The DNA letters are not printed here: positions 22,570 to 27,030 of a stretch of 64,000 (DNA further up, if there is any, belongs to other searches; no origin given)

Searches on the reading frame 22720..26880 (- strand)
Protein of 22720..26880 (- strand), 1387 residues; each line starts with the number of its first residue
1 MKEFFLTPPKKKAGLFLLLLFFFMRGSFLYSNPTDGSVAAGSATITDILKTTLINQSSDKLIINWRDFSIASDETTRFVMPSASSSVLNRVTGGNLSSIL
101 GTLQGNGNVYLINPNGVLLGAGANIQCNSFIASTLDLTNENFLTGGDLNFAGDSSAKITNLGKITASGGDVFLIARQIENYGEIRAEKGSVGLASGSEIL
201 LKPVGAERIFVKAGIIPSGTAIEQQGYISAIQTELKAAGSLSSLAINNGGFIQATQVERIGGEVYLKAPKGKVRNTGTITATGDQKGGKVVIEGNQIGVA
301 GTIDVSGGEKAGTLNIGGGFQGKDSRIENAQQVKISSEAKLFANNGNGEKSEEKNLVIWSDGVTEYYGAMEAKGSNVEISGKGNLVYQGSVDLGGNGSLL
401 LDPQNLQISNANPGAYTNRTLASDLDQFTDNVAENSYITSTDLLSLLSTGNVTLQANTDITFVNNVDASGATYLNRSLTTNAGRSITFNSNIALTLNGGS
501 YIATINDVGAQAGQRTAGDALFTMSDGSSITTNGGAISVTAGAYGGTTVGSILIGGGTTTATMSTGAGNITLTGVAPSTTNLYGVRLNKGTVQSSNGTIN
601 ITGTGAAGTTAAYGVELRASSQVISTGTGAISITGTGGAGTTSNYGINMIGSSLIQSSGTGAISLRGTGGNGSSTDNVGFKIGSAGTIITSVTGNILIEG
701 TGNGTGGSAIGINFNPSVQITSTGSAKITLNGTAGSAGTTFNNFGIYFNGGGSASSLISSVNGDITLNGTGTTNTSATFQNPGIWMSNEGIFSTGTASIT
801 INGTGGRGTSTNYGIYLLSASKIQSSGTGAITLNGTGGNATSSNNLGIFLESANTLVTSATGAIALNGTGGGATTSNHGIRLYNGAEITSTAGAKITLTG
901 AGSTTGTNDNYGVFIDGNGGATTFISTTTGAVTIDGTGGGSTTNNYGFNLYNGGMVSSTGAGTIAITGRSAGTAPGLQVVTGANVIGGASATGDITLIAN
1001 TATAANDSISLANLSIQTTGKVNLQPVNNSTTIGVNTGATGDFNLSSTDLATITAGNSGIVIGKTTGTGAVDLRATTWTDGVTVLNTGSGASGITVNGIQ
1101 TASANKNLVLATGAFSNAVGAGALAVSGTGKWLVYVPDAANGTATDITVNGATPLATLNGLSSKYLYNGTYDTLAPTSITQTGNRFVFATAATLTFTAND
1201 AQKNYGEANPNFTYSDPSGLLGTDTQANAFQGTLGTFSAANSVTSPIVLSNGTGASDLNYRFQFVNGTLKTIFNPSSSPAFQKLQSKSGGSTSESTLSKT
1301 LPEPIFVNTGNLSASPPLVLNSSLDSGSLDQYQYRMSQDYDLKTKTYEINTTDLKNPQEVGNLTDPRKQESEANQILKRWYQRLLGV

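Call 10: search_protein_families(library=pfam, proteins=[window:22720-26880:-], max_evalue=0.001)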
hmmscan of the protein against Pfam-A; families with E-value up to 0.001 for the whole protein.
window:22720-26880:- (1387 aa): 2 families
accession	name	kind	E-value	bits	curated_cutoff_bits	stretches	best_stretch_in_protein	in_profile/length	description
PF05860.19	TPS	-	7.7e-25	88.7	33.5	1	35-279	7-250/252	TPS secretion domain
PF18676.6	MBG_2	-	3e-11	44.2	25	1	1194-1269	1-71/72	MBG domain (YGX type)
